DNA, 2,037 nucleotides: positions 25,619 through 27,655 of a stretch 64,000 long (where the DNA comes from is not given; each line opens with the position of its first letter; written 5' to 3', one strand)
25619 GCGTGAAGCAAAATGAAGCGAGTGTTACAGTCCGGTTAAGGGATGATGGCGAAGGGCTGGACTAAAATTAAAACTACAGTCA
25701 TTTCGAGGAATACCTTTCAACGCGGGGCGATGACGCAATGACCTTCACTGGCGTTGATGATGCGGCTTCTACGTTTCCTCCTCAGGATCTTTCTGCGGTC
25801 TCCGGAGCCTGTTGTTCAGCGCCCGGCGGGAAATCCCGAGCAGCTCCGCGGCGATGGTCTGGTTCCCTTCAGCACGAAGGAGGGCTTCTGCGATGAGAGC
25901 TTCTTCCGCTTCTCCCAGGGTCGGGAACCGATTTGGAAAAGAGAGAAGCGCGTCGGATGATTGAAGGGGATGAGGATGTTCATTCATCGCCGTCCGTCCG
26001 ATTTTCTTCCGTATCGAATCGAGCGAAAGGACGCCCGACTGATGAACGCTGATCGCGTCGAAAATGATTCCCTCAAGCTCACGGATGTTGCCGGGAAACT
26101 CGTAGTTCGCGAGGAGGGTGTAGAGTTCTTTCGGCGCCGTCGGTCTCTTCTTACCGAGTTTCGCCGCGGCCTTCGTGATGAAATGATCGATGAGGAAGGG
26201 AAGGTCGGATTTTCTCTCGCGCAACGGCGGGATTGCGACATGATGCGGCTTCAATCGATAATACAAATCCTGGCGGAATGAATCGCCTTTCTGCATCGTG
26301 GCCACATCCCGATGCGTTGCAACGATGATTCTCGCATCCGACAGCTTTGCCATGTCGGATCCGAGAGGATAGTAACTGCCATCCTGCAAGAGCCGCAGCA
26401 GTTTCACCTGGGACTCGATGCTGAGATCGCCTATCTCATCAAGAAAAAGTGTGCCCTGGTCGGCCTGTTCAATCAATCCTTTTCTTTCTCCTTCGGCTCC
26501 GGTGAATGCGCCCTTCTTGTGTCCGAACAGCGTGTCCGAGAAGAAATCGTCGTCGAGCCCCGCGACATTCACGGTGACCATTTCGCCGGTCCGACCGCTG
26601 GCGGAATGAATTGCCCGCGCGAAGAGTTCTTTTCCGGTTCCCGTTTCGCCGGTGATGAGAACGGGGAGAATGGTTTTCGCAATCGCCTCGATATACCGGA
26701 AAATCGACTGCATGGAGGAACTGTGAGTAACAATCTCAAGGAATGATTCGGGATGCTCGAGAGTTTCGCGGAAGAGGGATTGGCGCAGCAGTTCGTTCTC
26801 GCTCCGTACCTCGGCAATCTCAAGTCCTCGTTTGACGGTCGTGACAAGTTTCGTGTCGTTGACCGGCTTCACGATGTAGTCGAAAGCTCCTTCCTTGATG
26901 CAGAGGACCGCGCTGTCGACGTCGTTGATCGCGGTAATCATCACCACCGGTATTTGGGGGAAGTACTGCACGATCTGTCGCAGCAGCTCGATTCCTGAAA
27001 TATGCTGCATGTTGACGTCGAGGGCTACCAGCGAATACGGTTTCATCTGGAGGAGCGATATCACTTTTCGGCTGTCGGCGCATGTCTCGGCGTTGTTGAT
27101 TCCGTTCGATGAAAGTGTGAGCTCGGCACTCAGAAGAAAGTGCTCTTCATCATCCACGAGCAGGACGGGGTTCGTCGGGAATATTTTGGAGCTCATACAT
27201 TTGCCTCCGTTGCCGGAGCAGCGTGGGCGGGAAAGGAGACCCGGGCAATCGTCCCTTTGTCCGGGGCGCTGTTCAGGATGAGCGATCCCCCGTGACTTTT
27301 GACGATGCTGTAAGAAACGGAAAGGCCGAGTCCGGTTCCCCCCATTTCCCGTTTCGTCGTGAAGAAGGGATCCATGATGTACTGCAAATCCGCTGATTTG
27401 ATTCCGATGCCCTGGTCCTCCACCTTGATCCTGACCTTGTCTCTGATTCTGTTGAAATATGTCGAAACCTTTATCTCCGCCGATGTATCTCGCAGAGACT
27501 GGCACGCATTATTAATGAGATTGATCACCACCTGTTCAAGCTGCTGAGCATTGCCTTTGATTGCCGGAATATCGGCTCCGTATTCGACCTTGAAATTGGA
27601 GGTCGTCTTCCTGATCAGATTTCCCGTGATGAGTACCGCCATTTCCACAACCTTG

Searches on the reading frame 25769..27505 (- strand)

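Call 92: search_protein_families(library=pfam, proteins=[window:25769-27505:-], max_evalue=0.00001)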
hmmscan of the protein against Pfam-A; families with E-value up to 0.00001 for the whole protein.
window:25769-27505:- (578 aa): 5 families
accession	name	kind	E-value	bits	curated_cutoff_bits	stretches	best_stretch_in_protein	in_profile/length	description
PF00158.32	Sigma54_activat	-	8.4e-58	195.2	20.2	1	258-422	1-166/168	Sigma-54 interaction domain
PF00072.30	Response_reg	-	6.6e-25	87.9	30.2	1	114-224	1-110/111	Response regulator receiver domain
PF14532.12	Sigma54_activ_2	-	7e-23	81.8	25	1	260-428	2-138/138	Sigma-54 interaction domain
PF25601.1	AAA_lid_14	-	4e-18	65.5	27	1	429-509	1-81/87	AAA+ ATPase lid domain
PF02954.25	HTH_8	-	6.5e-09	35.8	22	1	530-569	2-41/42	Bacterial regulatory protein, Fis family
